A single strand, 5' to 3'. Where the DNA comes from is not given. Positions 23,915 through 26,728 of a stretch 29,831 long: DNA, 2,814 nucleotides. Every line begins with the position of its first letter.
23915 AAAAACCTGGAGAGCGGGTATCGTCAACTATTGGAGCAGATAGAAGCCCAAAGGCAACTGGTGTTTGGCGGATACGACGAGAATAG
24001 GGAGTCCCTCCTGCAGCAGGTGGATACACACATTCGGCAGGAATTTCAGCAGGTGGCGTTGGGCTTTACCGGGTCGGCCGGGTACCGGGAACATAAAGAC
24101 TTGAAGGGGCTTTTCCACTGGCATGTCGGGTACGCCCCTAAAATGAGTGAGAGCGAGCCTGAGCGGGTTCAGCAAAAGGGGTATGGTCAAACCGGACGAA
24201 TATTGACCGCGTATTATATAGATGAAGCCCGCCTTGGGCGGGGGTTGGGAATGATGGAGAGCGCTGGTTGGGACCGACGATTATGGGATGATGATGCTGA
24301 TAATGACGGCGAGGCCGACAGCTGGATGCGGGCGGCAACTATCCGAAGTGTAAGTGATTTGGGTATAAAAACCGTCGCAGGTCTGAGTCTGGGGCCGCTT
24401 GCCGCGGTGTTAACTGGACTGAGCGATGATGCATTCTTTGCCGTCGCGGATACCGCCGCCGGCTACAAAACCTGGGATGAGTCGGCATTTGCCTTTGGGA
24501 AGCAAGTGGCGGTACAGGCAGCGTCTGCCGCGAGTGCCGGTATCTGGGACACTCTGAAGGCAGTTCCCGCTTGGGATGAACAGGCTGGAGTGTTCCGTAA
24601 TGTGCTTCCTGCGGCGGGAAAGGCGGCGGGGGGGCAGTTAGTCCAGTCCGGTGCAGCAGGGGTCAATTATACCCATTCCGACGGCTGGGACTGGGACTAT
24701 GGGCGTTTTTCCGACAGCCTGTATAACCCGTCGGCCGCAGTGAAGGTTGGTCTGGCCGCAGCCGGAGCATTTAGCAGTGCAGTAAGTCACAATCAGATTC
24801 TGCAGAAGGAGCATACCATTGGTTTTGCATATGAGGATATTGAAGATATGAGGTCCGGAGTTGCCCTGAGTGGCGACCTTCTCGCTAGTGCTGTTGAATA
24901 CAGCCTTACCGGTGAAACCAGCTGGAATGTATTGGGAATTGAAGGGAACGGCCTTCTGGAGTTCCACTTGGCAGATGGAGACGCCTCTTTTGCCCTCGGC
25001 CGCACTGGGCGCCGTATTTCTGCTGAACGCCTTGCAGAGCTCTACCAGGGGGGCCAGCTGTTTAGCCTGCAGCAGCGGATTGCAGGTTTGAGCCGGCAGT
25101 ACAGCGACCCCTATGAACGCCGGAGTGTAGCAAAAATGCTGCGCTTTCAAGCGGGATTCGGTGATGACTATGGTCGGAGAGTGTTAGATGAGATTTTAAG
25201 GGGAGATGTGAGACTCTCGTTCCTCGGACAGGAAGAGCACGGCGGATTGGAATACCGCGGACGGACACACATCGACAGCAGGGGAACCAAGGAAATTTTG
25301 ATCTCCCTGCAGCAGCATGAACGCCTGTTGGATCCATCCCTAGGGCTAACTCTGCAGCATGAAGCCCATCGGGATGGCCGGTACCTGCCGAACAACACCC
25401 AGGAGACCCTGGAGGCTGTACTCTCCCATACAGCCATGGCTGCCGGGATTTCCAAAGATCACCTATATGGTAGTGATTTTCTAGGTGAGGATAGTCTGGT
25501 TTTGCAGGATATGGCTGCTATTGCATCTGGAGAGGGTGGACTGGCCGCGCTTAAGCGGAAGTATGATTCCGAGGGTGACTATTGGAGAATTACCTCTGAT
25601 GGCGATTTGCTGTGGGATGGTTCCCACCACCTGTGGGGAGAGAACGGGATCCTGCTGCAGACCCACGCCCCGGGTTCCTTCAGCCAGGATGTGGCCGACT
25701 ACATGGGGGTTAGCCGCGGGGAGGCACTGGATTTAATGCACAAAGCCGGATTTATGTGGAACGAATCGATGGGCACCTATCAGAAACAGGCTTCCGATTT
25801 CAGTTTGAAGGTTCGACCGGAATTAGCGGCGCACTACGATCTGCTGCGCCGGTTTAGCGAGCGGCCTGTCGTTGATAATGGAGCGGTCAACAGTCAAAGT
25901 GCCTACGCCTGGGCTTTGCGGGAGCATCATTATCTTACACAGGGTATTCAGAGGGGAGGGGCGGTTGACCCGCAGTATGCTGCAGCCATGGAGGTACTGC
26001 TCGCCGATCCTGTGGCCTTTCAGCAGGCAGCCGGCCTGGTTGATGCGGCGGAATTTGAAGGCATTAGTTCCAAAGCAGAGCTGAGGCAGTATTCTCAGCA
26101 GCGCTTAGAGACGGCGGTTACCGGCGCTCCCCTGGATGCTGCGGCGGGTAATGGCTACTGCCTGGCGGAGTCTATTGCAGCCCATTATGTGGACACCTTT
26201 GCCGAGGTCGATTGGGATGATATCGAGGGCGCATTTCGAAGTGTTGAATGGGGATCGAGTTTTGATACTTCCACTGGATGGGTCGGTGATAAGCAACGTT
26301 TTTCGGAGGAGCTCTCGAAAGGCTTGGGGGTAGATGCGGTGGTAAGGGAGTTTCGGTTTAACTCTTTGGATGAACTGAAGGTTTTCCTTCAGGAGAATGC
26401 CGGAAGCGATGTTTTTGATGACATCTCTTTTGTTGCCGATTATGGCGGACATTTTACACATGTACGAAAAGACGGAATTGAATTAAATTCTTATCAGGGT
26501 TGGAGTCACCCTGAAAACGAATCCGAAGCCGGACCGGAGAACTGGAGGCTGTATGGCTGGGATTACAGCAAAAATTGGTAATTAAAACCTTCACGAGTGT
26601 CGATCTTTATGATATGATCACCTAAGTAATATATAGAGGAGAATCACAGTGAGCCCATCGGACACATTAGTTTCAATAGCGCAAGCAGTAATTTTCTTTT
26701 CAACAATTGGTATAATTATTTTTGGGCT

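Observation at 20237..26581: Giant 2114-aa coiled-coil protein ending in a putative papain-fold Cys-His-Asp module: candidate undescribed surface or toxin-like system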

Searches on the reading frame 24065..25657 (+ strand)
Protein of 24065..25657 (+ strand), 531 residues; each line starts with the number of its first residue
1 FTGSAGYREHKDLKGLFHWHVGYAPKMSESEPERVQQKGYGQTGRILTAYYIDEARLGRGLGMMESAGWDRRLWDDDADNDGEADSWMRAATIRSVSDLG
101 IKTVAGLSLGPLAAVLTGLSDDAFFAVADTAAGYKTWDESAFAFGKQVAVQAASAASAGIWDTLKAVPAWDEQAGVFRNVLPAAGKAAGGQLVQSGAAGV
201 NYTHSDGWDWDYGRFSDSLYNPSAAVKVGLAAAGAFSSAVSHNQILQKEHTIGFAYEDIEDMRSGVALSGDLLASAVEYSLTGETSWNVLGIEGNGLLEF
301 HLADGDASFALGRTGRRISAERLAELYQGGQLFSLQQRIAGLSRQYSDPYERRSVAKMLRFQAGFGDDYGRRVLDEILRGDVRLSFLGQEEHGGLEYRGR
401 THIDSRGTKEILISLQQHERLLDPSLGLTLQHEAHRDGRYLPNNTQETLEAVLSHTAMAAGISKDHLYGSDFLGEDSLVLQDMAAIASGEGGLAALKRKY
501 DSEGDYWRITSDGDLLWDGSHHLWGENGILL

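Call 55: find_related_loci(query=A7, collection=genome_contigs, flank=10000)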
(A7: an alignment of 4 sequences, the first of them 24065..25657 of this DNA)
Query A7 (531 aa) in genome_contigs; peptide patterns used: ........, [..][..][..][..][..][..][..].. (x = any residue, [..] = any of these).
152 stretches matched a pattern; 46 encode a relative of the query (tblastn E <= 1e-3); 44 distinct loci.
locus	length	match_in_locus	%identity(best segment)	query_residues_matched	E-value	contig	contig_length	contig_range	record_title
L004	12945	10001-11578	59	1-531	0e+0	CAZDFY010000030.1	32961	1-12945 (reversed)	MAG TPA_asm: uncultured Sediminispirochaeta sp. isolate binchicken_co218_94 genome assembly, contig: NODE_987_length_329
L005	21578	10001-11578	61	1-531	0e+0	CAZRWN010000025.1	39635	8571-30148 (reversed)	MAG TPA_asm: uncultured Sediminispirochaeta sp. isolate SRP252850_co1_385 genome assembly, contig: NODE_1552_length_3963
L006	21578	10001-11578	60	1-531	1e-179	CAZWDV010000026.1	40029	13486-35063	MAG TPA_asm: uncultured Sediminispirochaeta sp. isolate binchicken_co8_71 genome assembly, contig: NODE_1053_length_4002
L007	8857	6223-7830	37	4-531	8e-85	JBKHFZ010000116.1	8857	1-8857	MAG: Spirochaetaceae bacterium isolate D1M06_11 NODE_7133_length_8857_cov_7.595092, whole genome shotgun sequence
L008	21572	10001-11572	37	15-531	6e-89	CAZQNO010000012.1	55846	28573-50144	MAG TPA_asm: uncultured Spirochaetaceae bacterium isolate binchicken_co8_343 genome assembly, contig: NODE_453_length_55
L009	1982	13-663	59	310-531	2e-66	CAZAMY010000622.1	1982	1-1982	MAG TPA_asm: uncultured Sediminispirochaeta sp. isolate binchicken_co13_30 genome assembly, contig: NODE_115754_length_1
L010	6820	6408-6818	73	1-137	8e-64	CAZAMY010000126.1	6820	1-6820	MAG TPA_asm: uncultured Sediminispirochaeta sp. isolate binchicken_co13_30 genome assembly, contig: NODE_18744_length_68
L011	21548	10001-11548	33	1-485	1e-60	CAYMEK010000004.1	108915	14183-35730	MAG TPA_asm: uncultured Spirochaetaceae bacterium isolate SRP323688_co1_278 genome assembly, contig: NODE_363_length_108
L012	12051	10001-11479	33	1-485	1e-58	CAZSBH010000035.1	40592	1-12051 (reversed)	MAG TPA_asm: uncultured Spirochaetaceae bacterium isolate SRP214966_co2_439 genome assembly, contig: NODE_1044_length_40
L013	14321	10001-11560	32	14-531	3e-55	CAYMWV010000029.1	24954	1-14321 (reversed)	MAG TPA_asm: uncultured Sediminispirochaeta sp. isolate binchicken_co8_328 genome assembly, contig: NODE_2919_length_249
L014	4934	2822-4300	32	1-485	4e-55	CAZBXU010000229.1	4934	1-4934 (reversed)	MAG TPA_asm: uncultured Spirochaetaceae bacterium isolate SRP214966_co5_300 genome assembly, contig: NODE_20322_length_4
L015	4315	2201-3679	32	1-485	9e-55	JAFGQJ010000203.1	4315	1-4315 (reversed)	MAG: Spirochaetales bacterium isolate Zod_Metabat.745 k87_3034355, whole genome shotgun sequence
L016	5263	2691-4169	31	1-485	8e-54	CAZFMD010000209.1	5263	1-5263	MAG TPA_asm: uncultured Spirochaetaceae bacterium isolate binchicken_co334_238 genome assembly, contig: NODE_31898_lengt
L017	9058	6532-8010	32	1-485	4e-55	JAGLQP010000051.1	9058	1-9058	MAG: Spirochaetales bacterium isolate RS_8_6 ROV157_8.bin.6.fa_51, whole genome shotgun sequence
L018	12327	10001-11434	31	12-485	1e-52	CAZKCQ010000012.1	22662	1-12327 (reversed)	MAG TPA_asm: uncultured Spirochaetaceae bacterium isolate binchicken_co129_599 genome assembly, contig: NODE_6335_length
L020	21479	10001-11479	32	1-485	3e-60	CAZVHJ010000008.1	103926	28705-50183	MAG TPA_asm: uncultured Spirochaetaceae bacterium isolate binchicken_co178_254 genome assembly, contig: NODE_395_length_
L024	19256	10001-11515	30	15-526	2e-50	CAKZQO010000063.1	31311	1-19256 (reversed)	MAG TPA_asm: uncultured Spirochaeta sp. isolate SRR5214706_bin.118_CONCOCT_v1.1_MAG genome assembly, contig: ERZ1744544.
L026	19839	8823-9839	32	12-324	7e-40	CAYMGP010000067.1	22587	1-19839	MAG TPA_asm: uncultured Spirochaetaceae bacterium isolate SRP068000_co1_611 genome assembly, contig: NODE_2921_length_22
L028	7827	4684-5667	33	10-330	2e-37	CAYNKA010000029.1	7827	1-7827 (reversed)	MAG TPA_asm: uncultured Spirochaetaceae bacterium isolate binchicken_co20_228 genome assembly, contig: NODE_16657_length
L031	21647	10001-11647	27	15-531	6e-31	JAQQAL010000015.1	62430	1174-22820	MAG: Candidiatus Thalassospirochaeta sargassi isolate JB008 k141_185162, whole genome shotgun sequence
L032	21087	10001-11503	27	39-528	5e-31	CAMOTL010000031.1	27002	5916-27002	MAG: uncultured Treponema sp. isolate SRR873601_bin.179_metaWRAP_v1.3_MAG genome assembly, contig: NODE_4354_length_2700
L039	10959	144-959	30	253-523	3e-25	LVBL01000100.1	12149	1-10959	MAG: Spirochaetales bacterium Spiro_10 Spiro_10_contig_10720, whole genome shotgun sequence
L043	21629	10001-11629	34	11-529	9e-67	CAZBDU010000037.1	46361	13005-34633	MAG TPA_asm: uncultured Spirochaetaceae bacterium isolate binchicken_co178_265 genome assembly, contig: NODE_1275_length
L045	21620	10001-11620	25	20-512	6e-14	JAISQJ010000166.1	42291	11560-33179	MAG: Treponema sp. isolate Kf353_bin129 k119_2927689, whole genome shotgun sequence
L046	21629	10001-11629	25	8-514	2e-21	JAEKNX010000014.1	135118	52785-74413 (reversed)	MAG: Spirochaetales bacterium isolate bin_125 NODE_138_length_135118_cov_48.227368, whole genome shotgun sequence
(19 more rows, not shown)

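Call 77: search_protein_families(library=pfam, proteins=[L020:12370-13308:+, L011:12693-13895:+, L024:12573-13571:+, L026:11441-12655:+, L031:12612-13103:+, L032:12458-13135:+, L043:12594-13376:+, L045:12715-13491:+, L046:12502-13404:+], max_evalue=0.01)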
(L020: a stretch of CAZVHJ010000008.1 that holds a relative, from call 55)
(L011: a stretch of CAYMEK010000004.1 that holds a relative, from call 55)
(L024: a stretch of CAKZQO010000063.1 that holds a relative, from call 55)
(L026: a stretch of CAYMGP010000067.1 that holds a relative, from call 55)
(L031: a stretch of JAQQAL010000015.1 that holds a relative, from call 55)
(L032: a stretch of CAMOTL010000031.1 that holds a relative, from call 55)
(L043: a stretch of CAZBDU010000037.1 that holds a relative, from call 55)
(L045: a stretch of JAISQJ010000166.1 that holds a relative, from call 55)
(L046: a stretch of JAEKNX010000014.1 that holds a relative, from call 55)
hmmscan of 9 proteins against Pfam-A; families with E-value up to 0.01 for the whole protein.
L020:12370-13308:+ (313 aa): 7 families
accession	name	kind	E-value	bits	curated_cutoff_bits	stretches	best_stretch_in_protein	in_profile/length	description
PF13637.12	Ank_4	-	6.6e-54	179.1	22.7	7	93-142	1-50/50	Ankyrin repeats (many copies)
PF12796.13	Ank_2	-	1.5e-51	173.3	27.3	4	29-119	2-90/90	Ankyrin repeats (3 copies)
PF00023.36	Ank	-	2.6e-50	166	21.1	6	123-151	3-31/33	Ankyrin repeat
PF13857.12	Ank_5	-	5.9e-40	135.3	27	5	240-294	1-56/56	Ankyrin repeats (many copies)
PF13606.12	Ank_3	-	1e-38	126.8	22.3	2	91-117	4-30/30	Ankyrin repeat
PF23745.1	ANK_LRRK2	-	7.3e-10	39.2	27.5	1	58-128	32-103/130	LRRK2 ANK repeat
PF24521.3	Ank_KRIT1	-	4.4e-05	23.7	80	0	63-146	24-109/149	KRIT1 ankyrin-repeats domain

L011:12693-13895:+ (401 aa): 8 families
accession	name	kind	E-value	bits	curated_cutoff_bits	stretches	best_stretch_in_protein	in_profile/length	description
PF13176.12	TPR_7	-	4.7e-08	32.9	27.9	1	318-343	5-30/36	Tetratricopeptide repeat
PF13428.12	TPR_14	-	1.5e-06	28.8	23.5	0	315-343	4-32/44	Tetratricopeptide repeat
PF00515.34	TPR_1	-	6.8e-06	26.1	27.8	1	314-340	3-29/34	Tetratricopeptide repeat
PF12895.13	ANAPC3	-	1.6e-05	25.6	27.2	0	315-345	26-57/82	Anaphase-promoting complex, cyclosome, subunit 3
PF07719.23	TPR_2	-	0.00011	22.5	27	1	314-340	3-29/34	Tetratricopeptide repeat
PF13181.12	TPR_8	-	0.00026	21.4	25.7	1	314-340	3-29/34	Tetratricopeptide repeat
PF13431.12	TPR_17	-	0.00034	21.1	24.4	0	303-333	4-34/34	Tetratricopeptide repeat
PF13374.12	TPR_10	-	0.0068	16.8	27.5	0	318-343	8-33/42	Tetratricopeptide repeat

L024:12573-13571:+ (333 aa): 0 families

L026:11441-12655:+ (405 aa): 2 families
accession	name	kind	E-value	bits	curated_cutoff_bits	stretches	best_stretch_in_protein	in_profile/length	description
PF13181.12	TPR_8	-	0.0018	18.7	25.7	1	317-344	3-30/34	Tetratricopeptide repeat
PF13424.12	TPR_12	-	0.005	17.4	30.1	0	317-352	5-41/77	Tetratricopeptide repeat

L031:12612-13103:+ (164 aa): 0 families

L032:12458-13135:+ (226 aa): 2 families
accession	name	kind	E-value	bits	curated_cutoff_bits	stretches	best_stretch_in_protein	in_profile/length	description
PF08239.17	SH3_3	-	2.3e-05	24.9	27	1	162-223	2-54/54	Bacterial SH3 domain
PF06347.19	SH3_4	-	0.0022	18.2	24.1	0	161-219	3-51/56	Bacterial SH3 domain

L043:12594-13376:+ (261 aa): 14 families
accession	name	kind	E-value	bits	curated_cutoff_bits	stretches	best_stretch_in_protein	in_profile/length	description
PF07719.23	TPR_2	-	4.4e-10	39.3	27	0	84-110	2-28/34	Tetratricopeptide repeat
PF13428.12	TPR_14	-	4.9e-09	36.4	23.5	1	45-78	2-35/44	Tetratricopeptide repeat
PF14559.12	TPR_19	-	4.6e-08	33.7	25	1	41-76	22-57/68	Tetratricopeptide repeat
PF13424.12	TPR_12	-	1.1e-07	32.3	30.1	0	39-73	38-74/77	Tetratricopeptide repeat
PF13432.12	TPR_16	-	1.5e-07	32.1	32.7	0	41-75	28-62/65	Tetratricopeptide repeat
PF00515.34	TPR_1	-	4.7e-07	29.8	27.8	0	84-108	2-26/34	Tetratricopeptide repeat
PF13174.12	TPR_6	-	4e-06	27.6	26.3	0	49-75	5-31/33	Tetratricopeptide repeat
PF13181.12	TPR_8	-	1.7e-05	25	25.7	0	84-110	2-28/34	Tetratricopeptide repeat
PF12895.13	ANAPC3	-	3.6e-05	24.4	27.2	1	47-106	26-79/82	Anaphase-promoting complex, cyclosome, subunit 3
PF13414.12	TPR_11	-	6e-05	23.1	26.8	0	53-68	3-18/42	TPR repeat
PF13374.12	TPR_10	-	0.00012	22.4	27.5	0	122-144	8-30/42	Tetratricopeptide repeat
PF07721.20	TPR_4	-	0.0012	19.7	27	0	45-67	2-24/26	Tetratricopeptide repeat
PF01535.26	PPR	-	0.0015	19.1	25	0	55-72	11-28/31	PPR repeat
PF13176.12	TPR_7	-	0.0026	18.2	27.9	0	129-145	12-30/36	Tetratricopeptide repeat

L045:12715-13491:+ (259 aa): 0 families

L046:12502-13404:+ (301 aa): 1 family
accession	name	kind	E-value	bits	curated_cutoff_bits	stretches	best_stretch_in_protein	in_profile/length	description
PF03781.23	FGE-sulfatase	-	8.9e-36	124.3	23.3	1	46-298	4-255/255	Sulfatase-modifying factor enzyme 1-like domain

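Call 79: search_protein_families(library=pfam, proteins=[L020:11378-12367:+, L011:11684-12673:+, L024:11546-12535:+, L032:11462-12451:+, L045:11723-12712:+, L046:11564-12553:+, L028:6151-7140:+, L043:11624-12613:+, L039:387-1376:+, L031:11630-12619:+], max_evalue=0.05)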
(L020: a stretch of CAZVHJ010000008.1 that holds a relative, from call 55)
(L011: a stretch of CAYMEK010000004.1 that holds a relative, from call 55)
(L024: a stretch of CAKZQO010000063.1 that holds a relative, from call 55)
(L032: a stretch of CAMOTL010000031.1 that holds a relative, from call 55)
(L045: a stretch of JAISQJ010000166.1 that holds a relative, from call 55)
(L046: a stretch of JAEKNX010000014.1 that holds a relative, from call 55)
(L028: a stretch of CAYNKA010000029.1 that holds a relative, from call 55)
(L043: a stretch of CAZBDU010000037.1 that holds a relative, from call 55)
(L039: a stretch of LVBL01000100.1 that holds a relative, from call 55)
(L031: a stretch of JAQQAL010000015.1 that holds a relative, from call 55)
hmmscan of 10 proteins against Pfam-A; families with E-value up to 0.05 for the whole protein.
L020:11378-12367:+ (330 aa): 0 families

L011:11684-12673:+ (330 aa): 0 families

L024:11546-12535:+ (330 aa): 2 families
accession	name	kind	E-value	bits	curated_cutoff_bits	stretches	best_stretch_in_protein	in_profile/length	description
PF23156.1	DUF7054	-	0.021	15.2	27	1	9-61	29-81/85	Domain of unknown function (DUF7054)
PF12604.14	gp37_C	-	0.024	15.2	22.5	0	151-193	19-69/95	Tail fibre protein gp37 C terminal domain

L032:11462-12451:+ (330 aa): 2 families
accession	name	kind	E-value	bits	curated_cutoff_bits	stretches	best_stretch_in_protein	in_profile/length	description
PF03196.18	DUF261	-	3.6e-06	27.6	26.1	1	194-280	8-88/137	Protein of unknown function, DUF261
PF15805.10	SCNM1_acidic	-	0.00091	19.3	27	0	6-21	17-32/47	Acidic C-terminal region of sodium channel modifier 1 SCNM1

L045:11723-12712:+ (330 aa): 0 families

L046:11564-12553:+ (330 aa): 0 families

L028:6151-7140:+ (330 aa): 1 family
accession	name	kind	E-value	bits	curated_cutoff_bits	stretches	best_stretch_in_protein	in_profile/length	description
PF01960.23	ArgJ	-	0.016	14.4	32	1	83-182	170-262/377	ArgJ family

L043:11624-12613:+ (330 aa): 0 families

L039:387-1376:+ (330 aa): 0 families

L031:11630-12619:+ (330 aa): 0 families

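Call 88: search_solved_structures(query=A6, max_evalue=10)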
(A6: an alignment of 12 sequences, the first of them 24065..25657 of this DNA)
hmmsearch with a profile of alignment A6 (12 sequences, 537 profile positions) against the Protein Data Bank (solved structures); distinct sequences matched with E-value up to 10: 3.
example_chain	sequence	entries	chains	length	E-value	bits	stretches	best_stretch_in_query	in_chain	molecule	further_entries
2a2l_A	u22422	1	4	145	0.17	13.6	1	86-188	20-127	unknown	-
3c12_A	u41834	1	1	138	1.3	10.7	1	112-209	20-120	Flagellar protein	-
1w66_A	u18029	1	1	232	3.3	9.4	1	78-159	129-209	LIPOYLTRANSFERASE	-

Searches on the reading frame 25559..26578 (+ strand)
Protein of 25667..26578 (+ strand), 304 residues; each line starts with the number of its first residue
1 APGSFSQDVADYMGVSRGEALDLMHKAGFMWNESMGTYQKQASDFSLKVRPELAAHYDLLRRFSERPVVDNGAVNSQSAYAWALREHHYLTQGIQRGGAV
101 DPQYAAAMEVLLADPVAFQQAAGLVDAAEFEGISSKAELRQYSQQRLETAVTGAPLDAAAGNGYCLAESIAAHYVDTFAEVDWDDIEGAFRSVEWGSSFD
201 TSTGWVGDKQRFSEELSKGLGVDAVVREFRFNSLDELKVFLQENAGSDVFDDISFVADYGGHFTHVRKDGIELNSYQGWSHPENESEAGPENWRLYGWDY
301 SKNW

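Call 15: search_protein_families(library=pfam, proteins=[window:25667-26578:+], max_evalue=10)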
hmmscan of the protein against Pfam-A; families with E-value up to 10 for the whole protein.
window:25667-26578:+ (304 aa): 0 families

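Call 26: find_homologous_proteins(query=A2, max_evalue=10)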
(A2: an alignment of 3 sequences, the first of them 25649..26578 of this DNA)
Query A2 (3 sequences) (310 aa, profile of the alignment): 2 proteins with E <= 10 among 8000 candidates.
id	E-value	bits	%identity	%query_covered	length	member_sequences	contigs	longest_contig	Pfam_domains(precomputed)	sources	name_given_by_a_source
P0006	1.4e-73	266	39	98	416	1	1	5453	-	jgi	jgi:hypothetical protein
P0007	5.2e-50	189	38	98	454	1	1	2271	-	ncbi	-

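Call 36: predict_structure(alignment_id=A4)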
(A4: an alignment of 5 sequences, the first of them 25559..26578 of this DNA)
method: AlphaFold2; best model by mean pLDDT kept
length: 340 residues; sequences in the alignment: 5
mean_pLDDT: 66.2   pTM: 0.59
mean pLDDT of the five models: 66.2, 65.2, 64.3, 60.3, 57.7
residues with pLDDT >= 90: 1; 70-90: 159; 50-70: 126; < 50: 54
segments of 3 or more residues with pLDDT < 50: 1-6, 102-108, 192-197, 293-297, 306-327, 338-340
pLDDT, mean of each block of 10 residues (from residue 1): 48 70 65 67 73 80 73 64 78 81 43 68 66 66 87 82 57 62 60 51 73 69 82 80 81 84 75 70 53 50 47 39 48 60
secondary structure, 60 per line:
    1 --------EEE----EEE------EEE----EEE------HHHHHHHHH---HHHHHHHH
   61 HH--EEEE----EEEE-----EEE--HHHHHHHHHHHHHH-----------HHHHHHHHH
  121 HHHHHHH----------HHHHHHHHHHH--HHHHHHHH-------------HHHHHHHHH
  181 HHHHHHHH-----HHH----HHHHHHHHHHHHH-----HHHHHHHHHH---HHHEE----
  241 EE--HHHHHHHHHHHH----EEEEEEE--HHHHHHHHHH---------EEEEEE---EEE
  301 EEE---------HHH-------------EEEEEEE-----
elements in order: E9-11 E16-18 E25-27 E32-34 H41-49 H53-62 E65-68 E73-76 E82-84 H87-100 H112-127 H138-148 H151-158 H172-188 H201-213 H219-228 H245-256 E261-267 H270-279 E289-294 E298-303 E329-335
